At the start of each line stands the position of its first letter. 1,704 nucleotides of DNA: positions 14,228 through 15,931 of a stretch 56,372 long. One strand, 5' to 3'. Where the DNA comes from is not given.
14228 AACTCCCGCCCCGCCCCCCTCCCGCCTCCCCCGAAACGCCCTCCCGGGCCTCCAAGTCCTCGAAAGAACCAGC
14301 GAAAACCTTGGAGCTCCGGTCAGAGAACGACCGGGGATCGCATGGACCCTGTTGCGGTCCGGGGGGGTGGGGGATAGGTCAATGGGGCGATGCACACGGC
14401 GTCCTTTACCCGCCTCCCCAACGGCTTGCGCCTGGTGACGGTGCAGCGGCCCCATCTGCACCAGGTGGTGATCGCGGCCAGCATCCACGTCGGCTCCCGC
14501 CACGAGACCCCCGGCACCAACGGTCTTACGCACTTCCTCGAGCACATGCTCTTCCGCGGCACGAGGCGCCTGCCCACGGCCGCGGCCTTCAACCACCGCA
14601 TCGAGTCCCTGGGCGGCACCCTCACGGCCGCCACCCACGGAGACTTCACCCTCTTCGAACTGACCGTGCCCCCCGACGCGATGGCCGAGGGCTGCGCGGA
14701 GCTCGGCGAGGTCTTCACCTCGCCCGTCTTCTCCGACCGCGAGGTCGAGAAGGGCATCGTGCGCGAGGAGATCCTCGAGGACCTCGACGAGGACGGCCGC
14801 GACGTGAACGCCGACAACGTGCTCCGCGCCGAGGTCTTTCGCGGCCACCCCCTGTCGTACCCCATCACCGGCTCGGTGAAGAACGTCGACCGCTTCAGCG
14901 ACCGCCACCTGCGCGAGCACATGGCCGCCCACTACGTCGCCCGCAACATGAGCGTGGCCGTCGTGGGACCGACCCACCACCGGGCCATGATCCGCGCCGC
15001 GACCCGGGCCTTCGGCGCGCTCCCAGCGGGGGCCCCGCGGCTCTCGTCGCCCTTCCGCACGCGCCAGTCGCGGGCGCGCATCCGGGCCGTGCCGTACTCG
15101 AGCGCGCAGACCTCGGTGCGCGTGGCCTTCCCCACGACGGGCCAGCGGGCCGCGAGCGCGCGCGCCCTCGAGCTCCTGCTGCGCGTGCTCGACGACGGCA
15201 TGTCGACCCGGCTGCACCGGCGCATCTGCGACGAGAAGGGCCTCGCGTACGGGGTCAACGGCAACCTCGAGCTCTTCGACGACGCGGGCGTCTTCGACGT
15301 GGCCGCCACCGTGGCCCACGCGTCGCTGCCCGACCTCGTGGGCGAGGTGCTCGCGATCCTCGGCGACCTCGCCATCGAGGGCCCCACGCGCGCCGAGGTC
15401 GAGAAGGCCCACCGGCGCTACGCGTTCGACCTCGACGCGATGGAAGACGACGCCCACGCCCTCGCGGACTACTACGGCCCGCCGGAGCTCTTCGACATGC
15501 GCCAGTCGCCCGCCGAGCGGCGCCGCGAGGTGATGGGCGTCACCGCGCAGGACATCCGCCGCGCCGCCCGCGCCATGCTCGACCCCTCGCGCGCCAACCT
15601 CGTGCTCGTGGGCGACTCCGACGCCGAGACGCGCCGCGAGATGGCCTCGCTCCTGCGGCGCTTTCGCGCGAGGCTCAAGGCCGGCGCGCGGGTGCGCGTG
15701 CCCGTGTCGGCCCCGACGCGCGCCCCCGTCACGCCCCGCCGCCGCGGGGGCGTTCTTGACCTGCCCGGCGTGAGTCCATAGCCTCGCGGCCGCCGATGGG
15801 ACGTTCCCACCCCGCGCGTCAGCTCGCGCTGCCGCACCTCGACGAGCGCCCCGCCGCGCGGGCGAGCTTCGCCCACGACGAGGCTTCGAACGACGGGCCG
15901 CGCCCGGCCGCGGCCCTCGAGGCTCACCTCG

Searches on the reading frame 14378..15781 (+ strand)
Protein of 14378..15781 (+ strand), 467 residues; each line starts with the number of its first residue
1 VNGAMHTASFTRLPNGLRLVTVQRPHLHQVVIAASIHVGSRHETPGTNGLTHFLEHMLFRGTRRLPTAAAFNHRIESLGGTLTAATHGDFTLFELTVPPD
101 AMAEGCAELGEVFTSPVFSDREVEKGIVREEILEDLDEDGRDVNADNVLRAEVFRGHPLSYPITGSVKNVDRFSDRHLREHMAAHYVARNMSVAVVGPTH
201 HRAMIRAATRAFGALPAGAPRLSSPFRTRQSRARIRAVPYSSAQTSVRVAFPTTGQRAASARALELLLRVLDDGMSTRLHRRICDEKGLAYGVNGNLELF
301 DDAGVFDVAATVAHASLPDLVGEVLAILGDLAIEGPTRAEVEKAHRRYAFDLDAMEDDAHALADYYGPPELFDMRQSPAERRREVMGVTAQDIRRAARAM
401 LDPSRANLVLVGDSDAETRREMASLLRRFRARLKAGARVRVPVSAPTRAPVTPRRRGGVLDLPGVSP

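Call 68: search_protein_families(library=pfam, proteins=[window:14378-15781:+], max_evalue=0.001)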
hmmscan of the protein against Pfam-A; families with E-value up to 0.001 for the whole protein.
window:14378-15781:+ (467 aa): 2 families
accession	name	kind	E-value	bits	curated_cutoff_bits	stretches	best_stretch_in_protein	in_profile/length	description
PF05193.26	Peptidase_M16_C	-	7.3e-29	101.4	23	1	177-346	6-179/181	Peptidase M16 inactive domain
PF00675.25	Peptidase_M16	-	1.1e-24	87.5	22.3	1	19-164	2-146/149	Insulinase (Peptidase family M16)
